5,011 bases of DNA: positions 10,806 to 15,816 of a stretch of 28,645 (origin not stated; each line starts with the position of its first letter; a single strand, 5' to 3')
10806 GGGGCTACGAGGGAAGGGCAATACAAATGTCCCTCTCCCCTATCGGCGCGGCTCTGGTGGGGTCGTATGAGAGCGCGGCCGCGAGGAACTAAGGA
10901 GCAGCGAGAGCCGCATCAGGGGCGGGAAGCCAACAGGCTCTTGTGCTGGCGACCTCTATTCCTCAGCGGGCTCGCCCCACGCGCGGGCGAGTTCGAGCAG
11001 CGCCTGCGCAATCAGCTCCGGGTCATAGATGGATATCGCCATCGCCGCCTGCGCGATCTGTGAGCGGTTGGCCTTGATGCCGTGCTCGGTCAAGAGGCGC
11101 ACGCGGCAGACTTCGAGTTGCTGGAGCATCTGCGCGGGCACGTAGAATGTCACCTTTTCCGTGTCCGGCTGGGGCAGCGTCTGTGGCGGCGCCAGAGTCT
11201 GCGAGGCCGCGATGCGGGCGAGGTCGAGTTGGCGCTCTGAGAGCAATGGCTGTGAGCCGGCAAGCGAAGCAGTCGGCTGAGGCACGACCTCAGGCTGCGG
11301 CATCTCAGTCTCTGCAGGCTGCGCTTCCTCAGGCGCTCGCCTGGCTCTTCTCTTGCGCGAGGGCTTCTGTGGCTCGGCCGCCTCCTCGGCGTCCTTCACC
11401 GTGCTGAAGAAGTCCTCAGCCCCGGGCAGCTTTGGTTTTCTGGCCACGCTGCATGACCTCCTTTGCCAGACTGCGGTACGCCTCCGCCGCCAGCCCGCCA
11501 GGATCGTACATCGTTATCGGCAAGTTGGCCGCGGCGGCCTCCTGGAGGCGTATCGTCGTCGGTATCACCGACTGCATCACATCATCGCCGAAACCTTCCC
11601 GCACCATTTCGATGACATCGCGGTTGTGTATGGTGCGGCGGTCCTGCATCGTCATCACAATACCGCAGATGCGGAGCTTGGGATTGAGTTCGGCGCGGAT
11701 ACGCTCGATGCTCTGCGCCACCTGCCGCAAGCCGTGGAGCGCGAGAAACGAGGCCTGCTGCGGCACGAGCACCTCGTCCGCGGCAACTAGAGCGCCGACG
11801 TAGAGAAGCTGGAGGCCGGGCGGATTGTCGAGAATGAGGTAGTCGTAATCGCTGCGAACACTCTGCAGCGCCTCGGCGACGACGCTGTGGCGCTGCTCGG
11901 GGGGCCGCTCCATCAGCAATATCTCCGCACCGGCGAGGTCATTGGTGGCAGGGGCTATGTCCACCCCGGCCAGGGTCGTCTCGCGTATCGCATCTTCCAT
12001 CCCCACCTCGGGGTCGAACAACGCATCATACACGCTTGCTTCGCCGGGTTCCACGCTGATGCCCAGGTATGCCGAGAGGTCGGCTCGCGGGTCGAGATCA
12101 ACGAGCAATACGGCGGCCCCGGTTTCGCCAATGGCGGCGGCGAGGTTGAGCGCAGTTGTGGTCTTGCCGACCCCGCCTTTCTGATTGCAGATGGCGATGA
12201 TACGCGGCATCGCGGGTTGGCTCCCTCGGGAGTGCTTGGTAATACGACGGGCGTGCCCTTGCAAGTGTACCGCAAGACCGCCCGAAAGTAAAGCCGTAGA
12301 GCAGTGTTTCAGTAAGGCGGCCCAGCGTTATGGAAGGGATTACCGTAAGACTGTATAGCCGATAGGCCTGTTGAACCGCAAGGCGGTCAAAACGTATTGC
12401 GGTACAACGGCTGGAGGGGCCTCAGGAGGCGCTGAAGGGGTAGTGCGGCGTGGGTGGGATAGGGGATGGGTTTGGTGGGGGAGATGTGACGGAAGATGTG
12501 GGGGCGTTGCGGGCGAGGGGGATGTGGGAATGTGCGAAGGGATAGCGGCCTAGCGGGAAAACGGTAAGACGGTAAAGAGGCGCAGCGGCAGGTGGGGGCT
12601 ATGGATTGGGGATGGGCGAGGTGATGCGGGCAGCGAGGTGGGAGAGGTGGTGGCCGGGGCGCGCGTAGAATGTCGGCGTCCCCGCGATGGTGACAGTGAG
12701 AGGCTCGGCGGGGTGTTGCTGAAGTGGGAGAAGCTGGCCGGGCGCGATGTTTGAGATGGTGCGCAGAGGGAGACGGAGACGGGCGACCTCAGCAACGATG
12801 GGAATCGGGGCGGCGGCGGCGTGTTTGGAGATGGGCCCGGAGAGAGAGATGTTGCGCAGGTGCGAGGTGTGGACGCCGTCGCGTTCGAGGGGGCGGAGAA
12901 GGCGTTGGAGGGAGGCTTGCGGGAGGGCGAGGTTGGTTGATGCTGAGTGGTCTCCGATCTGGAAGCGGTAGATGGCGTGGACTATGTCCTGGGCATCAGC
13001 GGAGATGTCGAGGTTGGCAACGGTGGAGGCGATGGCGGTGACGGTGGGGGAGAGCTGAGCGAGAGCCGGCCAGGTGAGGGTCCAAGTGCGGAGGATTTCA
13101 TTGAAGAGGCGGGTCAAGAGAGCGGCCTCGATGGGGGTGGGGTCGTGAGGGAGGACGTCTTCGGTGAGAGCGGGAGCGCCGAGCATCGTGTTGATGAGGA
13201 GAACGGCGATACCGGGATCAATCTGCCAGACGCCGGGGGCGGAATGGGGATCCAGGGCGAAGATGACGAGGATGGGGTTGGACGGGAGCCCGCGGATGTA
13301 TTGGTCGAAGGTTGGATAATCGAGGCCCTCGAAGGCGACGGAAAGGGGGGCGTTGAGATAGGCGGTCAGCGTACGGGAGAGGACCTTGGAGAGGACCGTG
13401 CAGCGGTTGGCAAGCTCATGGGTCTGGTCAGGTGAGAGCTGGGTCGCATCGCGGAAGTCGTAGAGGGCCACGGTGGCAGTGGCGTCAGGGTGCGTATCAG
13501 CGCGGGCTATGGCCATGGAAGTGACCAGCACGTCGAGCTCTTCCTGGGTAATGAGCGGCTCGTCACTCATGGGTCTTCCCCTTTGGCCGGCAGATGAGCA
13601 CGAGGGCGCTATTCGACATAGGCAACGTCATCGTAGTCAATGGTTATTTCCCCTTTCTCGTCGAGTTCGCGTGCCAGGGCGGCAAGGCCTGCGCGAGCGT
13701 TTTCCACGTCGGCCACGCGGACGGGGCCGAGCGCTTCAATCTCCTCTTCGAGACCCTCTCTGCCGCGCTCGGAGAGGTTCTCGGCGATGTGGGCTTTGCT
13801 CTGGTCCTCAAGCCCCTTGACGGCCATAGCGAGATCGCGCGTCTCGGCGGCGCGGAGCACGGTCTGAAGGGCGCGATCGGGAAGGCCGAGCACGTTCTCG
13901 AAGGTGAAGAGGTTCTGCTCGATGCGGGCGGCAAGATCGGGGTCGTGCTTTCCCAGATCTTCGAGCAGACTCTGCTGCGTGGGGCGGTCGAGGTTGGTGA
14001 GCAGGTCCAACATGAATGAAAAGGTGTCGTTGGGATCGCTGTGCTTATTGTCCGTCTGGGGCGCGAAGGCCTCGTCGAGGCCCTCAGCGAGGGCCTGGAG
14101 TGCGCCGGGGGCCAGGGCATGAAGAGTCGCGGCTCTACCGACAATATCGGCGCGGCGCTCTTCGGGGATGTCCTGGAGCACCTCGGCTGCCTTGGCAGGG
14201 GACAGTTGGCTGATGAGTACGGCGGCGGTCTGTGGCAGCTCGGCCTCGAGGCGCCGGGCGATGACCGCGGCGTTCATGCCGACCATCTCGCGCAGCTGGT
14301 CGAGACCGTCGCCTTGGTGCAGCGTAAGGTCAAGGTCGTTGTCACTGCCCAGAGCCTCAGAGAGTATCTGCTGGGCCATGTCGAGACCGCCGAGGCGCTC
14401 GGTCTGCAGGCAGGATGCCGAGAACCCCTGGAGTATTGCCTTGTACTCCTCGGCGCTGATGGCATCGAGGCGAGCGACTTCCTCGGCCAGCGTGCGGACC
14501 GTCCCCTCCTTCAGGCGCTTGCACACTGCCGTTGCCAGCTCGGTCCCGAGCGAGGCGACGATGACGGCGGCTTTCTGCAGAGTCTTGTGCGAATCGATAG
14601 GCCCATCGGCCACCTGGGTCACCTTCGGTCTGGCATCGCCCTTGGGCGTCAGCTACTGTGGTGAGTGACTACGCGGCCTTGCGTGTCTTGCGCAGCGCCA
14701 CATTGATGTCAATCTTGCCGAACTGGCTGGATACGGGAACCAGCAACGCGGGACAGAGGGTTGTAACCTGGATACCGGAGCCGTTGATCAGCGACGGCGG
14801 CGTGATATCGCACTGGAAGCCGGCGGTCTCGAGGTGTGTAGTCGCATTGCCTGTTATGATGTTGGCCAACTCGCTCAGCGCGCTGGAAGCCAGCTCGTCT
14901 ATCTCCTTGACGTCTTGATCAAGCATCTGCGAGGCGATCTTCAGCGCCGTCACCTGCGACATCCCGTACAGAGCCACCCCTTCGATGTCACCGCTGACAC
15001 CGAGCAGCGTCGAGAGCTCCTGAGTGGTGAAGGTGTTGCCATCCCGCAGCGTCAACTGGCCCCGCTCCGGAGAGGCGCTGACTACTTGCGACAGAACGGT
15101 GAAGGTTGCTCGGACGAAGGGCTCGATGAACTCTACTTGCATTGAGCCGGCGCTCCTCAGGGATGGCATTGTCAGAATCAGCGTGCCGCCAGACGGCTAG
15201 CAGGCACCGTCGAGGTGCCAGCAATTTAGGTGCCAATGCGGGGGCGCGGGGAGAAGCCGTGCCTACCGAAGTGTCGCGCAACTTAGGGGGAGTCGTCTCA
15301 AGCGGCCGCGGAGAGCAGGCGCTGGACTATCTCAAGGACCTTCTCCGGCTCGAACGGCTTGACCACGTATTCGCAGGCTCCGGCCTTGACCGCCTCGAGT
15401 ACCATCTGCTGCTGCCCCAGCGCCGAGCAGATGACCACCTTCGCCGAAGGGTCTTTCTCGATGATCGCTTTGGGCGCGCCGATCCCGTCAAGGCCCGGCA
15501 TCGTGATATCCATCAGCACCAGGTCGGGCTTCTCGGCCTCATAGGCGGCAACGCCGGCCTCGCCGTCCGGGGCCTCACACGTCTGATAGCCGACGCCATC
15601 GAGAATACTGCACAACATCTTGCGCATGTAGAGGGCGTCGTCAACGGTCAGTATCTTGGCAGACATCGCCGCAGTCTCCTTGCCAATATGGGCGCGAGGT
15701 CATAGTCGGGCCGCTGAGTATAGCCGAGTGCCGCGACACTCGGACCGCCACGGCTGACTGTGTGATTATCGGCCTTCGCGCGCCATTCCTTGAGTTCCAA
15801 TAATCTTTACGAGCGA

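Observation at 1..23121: A RepA/iteron/ParA replicon origin embedded in the middle of a flagellar-chemotaxis regulon: candidate motility chromid or megaplasmid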

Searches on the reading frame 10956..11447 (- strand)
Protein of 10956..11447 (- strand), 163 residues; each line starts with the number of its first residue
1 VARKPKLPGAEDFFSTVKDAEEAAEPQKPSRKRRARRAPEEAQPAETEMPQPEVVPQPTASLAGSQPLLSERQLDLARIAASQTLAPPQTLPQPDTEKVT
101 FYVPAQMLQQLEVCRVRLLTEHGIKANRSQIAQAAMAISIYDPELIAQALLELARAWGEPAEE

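Call 4: search_protein_families(library=pfam, proteins=[window:10956-11447:-], max_evalue=0.01)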
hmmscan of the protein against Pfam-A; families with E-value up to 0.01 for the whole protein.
window:10956-11447:- (163 aa): 0 families

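Call 42: search_protein_families(library=pfam, proteins=[window:10956-11447:-], max_evalue=0.1)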
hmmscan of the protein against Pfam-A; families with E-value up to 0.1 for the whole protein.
window:10956-11447:- (163 aa): 1 family
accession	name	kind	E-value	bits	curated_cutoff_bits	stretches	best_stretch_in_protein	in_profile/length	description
PF00925.25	GTP_cyclohydro2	-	0.015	15.3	23.3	1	95-124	119-148/165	GTP cyclohydrolase II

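Call 55: search_solved_structures(query=window:10956-11447:-, max_evalue=1)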
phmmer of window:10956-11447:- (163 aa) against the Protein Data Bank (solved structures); distinct sequences matched with E-value up to 1: 0.

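Call 56: search_protein_families(library=ncbifam, proteins=[window:10956-11447:-], max_evalue=0.01)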
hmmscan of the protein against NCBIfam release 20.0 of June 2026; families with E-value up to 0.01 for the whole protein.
window:10956-11447:- (163 aa): 0 families

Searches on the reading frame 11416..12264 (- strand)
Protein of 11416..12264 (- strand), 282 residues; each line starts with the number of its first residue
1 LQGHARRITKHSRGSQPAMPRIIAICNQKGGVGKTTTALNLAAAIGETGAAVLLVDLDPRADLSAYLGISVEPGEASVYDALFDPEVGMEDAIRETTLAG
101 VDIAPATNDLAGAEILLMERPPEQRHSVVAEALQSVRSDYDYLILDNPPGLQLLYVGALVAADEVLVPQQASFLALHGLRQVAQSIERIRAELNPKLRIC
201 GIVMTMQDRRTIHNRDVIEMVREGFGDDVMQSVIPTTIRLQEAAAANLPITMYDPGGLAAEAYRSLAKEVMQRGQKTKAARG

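Call 4: search_protein_families(library=pfam, proteins=[window:11416-12264:-], max_evalue=0.01)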
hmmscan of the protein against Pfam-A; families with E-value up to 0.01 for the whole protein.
window:11416-12264:- (282 aa): 8 families
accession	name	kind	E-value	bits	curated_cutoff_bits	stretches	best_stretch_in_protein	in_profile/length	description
PF13614.12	AAA_31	-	1.4e-48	165.6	27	1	21-199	2-177/177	AAA domain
PF01656.29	CbiA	-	2.9e-24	85.8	25.4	1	23-250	1-125/125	CobQ/CobB/MinD/ParA nucleotide binding domain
PF00142.24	Fer4_NifH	-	1.2e-15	58.2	25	2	161-275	140-249/271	4Fe-4S iron sulfur cluster binding proteins, NifH/frxC family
PF10609.15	ParA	-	1.9e-12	47.6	27.1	1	21-270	4-245/246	NUBPL iron-transfer P-loop NTPase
PF09140.17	MipZ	-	3.5e-12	46.6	20.7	2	22-62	2-42/262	ATPase MipZ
PF06564.18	CBP_BcsQ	-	4.1e-11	43.3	21.3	1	22-269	3-232/234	Cellulose biosynthesis protein BcsQ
PF02374.21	ArsA_ATPase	-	5.4e-09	36.1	24.3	1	28-149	8-134/305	Anion-transporting ATPase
PF07015.17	VirC1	-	0.0016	18.2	24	1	22-67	3-48/231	VirC1 protein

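Call 56: search_protein_families(library=ncbifam, proteins=[window:11416-12264:-], max_evalue=0.01)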
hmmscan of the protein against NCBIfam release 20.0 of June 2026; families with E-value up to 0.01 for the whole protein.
window:11416-12264:- (282 aa): 33 families (the best 25 are shown)
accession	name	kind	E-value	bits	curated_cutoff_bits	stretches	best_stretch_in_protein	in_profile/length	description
TIGR03453.1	partition_RepA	equivalog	4e-29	101.6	348.45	1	20-245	104-345/387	plasmid partitioning protein RepA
NF041546.1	ParA_partition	equivalog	5.6e-29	101.1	180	2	22-67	1-46/203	ParA family partition ATPase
TIGR01969.1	minD_arch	subfamily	1.8e-25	89.6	201.75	1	21-277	1-237/251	cell division ATPase MinD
TIGR03371.1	cellulose_yhjQ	equivalog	5.3e-20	72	157.85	1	22-270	3-241/246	cellulose biosynthesis protein BcsQ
NF010443.0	PRK13869.1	subfamily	1.6e-18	66.7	446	1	10-181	113-293/405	plasmid-partitioning protein RepA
NF041283.1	PrgP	equivalog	1.7e-15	57.1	400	1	20-247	2-235/297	ParA superfamily DNA segregation protein PrgP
TIGR01287.1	nifH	equivalog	5e-14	52.3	394.35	2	28-67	7-46/275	nitrogenase iron protein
NF010259.0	PRK13705.1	equivalog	1.6e-13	50.4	725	1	14-177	100-272/388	plasmid-partitioning protein SopA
NF033200.1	F430_CfbC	exception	2e-13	50.3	402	2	23-67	3-46/260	Ni-sirohydrochlorin a,c-diamide reductive cyclase ATP-dependent reductase subunit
TIGR01968.1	minD_bact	equivalog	2.7e-13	49.9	212.9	1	21-273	2-239/261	septum site-determining protein MinD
NF009701.0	PRK13230.1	subfamily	3e-12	46.2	350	1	28-98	8-79/291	nitrogenase reductase-like protein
TIGR01281.1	DPOR_bchL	equivalog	5.8e-10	39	345.15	1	23-239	3-210/268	ferredoxin:protochlorophyllide reductase (ATP-dependent) iron-sulfur ATP-binding protein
TIGR03018.1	pepcterm_TyrKin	hypoth_equivalog_domain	7.5e-10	38.5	230.65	1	16-152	31-161/207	XrtA-associated tyrosine autokinase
NF041136.1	MrpORP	equivalog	3.1e-09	36.6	450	1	22-58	7-43/365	iron-sulfur cluster carrier protein MrpORP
NF008669.0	PRK11670.1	equivalog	5.8e-09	35.3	348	1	20-58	107-145/369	iron-sulfur cluster carrier protein ApbC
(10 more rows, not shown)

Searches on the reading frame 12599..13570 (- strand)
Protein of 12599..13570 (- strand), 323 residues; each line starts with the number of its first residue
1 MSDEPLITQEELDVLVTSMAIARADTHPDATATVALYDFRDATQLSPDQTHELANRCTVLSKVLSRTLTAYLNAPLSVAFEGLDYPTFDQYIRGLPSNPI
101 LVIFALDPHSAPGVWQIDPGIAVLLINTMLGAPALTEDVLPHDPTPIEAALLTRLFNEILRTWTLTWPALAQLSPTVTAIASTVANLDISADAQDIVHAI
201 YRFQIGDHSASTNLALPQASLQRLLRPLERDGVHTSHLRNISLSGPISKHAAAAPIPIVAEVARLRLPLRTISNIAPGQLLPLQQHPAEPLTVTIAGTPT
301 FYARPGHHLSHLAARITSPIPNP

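Call 4: search_protein_families(library=pfam, proteins=[window:12599-13570:-], max_evalue=0.01)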
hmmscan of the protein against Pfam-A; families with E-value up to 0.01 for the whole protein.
window:12599-13570:- (323 aa): 2 families
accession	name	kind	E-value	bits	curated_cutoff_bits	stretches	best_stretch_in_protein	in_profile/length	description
PF02154.20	FliM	-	3e-19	70.1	27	1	37-225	1-189/192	Flagellar motor switch protein FliM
PF01052.25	FliMN_C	-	1.8e-15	57.1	23.8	1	253-320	5-72/73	Type III flagellar switch regulator (C-ring) FliN C-term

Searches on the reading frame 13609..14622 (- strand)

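Call 4: search_protein_families(library=pfam, proteins=[window:13609-14622:-], max_evalue=0.01)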
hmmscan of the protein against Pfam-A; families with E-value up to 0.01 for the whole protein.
window:13609-14622:- (337 aa): 5 families
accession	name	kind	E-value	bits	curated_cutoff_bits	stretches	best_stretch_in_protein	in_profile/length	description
PF01706.21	FliG_C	-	2e-32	112.1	23.3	1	222-328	2-108/108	FliG C-terminal domain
PF14842.11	FliG_N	-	8.3e-20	71.8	25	2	15-95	5-87/104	FliG N-terminal domain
PF14841.11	FliG_M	-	1e-19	70.9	25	1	120-188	3-71/76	FliG middle domain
PF03448.22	MgtE_N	-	3.8e-06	27.8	25.9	1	120-161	5-82/102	MgtE intracellular N domain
PF09280.16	XPC-binding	-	0.0016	18.5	26.4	0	217-246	25-54/57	XPC-binding domain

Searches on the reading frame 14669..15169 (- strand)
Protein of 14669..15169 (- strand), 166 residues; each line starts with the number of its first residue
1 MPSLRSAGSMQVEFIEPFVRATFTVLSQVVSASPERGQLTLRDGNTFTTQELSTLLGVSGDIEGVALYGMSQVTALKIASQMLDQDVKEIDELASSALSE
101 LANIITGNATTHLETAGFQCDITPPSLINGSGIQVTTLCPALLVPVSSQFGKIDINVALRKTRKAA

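Call 4: search_protein_families(library=pfam, proteins=[window:14669-15169:-], max_evalue=0.01)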
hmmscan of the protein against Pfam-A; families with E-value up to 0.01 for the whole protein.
window:14669-15169:- (166 aa): 2 families
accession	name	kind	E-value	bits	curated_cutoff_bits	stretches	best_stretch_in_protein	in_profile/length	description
PF13690.11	CheX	-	1.3e-17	64.1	27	1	54-137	3-82/94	Chemotaxis phosphatase CheX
PF04509.17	CheC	-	1.2e-12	48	22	1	94-127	2-36/38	CheC-like family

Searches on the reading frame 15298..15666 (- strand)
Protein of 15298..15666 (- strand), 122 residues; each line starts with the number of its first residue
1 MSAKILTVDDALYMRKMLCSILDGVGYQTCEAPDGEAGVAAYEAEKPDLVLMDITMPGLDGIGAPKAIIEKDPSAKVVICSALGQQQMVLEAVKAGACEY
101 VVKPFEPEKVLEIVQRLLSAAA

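Call 4: search_protein_families(library=pfam, proteins=[window:15298-15666:-], max_evalue=0.01)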
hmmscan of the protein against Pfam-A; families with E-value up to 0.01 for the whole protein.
window:15298-15666:- (122 aa): 1 family
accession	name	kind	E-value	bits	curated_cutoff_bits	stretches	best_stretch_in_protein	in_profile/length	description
PF00072.30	Response_reg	-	3.5e-26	92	30.2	1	5-114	1-110/111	Response regulator receiver domain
